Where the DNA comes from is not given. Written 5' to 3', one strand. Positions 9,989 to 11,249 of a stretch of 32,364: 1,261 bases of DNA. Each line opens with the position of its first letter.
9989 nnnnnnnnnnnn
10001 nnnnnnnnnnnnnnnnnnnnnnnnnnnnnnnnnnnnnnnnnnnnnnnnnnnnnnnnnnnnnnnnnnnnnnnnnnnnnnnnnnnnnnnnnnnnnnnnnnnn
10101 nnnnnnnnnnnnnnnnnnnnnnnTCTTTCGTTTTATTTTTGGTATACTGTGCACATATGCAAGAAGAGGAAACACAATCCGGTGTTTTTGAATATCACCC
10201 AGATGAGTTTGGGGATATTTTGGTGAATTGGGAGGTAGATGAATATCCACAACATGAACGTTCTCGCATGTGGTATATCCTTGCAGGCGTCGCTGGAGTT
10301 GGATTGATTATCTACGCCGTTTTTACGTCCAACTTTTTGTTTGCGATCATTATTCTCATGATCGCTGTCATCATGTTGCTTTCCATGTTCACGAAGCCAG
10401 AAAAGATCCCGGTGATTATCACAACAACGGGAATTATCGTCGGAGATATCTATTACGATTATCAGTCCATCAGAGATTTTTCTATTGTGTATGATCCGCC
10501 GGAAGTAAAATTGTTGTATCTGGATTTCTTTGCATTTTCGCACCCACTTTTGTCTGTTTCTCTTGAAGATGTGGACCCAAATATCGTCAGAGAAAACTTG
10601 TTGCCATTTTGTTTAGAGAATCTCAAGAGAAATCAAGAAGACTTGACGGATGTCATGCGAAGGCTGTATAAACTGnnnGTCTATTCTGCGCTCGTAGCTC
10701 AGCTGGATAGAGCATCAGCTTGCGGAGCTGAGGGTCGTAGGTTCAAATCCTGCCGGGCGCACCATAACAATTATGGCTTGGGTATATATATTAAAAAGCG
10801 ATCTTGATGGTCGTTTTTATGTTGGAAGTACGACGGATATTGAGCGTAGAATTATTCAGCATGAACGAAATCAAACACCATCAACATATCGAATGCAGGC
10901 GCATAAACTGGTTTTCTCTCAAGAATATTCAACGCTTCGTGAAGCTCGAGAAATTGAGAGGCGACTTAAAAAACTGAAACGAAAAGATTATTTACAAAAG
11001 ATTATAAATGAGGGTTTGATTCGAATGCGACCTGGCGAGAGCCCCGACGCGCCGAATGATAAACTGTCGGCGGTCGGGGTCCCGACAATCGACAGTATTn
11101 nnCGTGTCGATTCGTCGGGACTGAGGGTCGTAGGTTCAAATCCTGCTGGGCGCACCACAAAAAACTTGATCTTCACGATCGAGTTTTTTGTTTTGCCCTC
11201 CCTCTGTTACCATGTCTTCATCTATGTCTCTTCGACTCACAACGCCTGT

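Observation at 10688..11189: GIY-YIG gene cassette bracketed by a 37-nt duplication of the tRNA-Arg 3' half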

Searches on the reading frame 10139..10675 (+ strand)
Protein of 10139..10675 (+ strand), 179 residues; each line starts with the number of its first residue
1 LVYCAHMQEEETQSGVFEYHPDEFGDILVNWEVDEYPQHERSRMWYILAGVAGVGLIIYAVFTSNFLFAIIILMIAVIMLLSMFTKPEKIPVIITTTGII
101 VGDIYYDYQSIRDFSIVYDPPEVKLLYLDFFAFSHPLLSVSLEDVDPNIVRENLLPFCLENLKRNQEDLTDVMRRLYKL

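Call 25: find_related_loci(query=window:10139-10675:+, collection=metagenome_contigs, flank=3000)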
Query window:10139-10675:+ (179 aa) in metagenome_contigs; peptide patterns used: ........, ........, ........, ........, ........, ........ (x = any residue, [..] = any of these).
108 stretches matched a pattern; 4 encode a relative of the query (tblastn E <= 1e-3); 4 distinct loci.
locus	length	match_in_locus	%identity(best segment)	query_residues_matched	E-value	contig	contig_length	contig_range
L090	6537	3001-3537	88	1-179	9e-110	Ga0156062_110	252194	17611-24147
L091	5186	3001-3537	88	1-179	8e-110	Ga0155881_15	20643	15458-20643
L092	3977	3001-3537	88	1-179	2e-110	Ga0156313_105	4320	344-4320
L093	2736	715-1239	71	3-179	3e-91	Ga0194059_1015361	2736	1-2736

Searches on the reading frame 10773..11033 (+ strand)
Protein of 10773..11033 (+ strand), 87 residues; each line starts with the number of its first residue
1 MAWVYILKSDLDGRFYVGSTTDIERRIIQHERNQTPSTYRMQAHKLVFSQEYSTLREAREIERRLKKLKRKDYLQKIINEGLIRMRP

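Call 42: search_dna_similar(query=window:10773-11033:+, collection=phages, mode=protein, max_evalue=0.001, max_rows=15)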
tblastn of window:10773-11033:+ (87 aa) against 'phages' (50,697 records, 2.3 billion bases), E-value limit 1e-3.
No match.

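Call 63: search_dna_similar(query=window:10773-11033:+, collection=plasmids, mode=protein, max_evalue=0.01, max_rows=30)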
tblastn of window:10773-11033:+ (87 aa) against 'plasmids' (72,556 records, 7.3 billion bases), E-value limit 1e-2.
Records with a match: 4; places in all: 7; records where one place covers at least 80% of the query: 0.
Best place of each record, by identity: <60% 4.
By first word of the organism name: Sinorhizobium 3; Rhizobium 1.
By predicted mobility (MOB-suite, as given by PLSDB): non-mobilizable 4.
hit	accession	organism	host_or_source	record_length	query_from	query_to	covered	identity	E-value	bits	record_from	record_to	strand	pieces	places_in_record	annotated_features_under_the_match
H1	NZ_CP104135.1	Sinorhizobium sp. C101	Phaseolus vulgaris,cell ...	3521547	2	52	59%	38.5%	4e-3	41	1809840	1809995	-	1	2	none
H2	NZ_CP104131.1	Sinorhizobium sp. K101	Phaseolus vulgaris,cell ...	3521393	2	52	59%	38.5%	5e-3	41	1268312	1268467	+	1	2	none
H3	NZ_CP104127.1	Sinorhizobium sp. M103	Phaseolus vulgaris,cell ...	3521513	2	52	59%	38.5%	5e-3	41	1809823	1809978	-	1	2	none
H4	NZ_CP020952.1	Rhizobium sp. CIAT894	-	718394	4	52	56%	36.0%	5e-3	41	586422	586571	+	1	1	GIY-YIG nuclease family protein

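Call 64: get_annotated_region(hit=H4, flank=1500)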
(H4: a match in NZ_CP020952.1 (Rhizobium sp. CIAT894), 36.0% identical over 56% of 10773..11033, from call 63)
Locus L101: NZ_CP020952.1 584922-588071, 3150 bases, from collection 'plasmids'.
description: Rhizobium sp. CIAT894 plasmid pRheCIAT894e, complete sequence
organism: Rhizobium sp. CIAT894 (NCBI taxid 2020312)
taxonomy: Bacteria; Pseudomonadota; Alphaproteobacteria; Hyphomicrobiales; Rhizobiaceae; Rhizobium; Rhizobium sp. CIAT894
host: -; source: -; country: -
typing (MOB-suite, as given by PLSDB): non-mobilizable
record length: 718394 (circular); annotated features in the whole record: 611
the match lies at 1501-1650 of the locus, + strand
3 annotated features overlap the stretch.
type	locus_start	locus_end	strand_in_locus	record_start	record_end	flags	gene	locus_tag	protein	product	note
CDS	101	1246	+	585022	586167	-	-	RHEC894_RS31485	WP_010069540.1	IS4 family transposase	-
CDS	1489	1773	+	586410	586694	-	-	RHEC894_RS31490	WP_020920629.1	GIY-YIG nuclease family protein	-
CDS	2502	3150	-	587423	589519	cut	-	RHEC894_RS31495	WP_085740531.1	carboxy terminal-processing peptidase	-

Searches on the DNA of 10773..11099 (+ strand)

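Call 71: search_rna_families(sources=[L002, L010, L056], threshold=gathering)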
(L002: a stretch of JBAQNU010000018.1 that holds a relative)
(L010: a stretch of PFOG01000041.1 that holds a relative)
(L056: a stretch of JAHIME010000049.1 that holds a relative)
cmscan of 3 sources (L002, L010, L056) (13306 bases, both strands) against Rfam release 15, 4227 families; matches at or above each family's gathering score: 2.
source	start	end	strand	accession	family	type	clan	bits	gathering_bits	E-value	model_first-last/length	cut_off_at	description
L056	440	796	+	RF00028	Intron_gpI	Intron;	-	84.7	50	8.7e-21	1-253/253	no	Group I catalytic intron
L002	3656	3903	+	RF00028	Intron_gpI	Intron;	-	80.3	50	1.7e-19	1-253/253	no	Group I catalytic intron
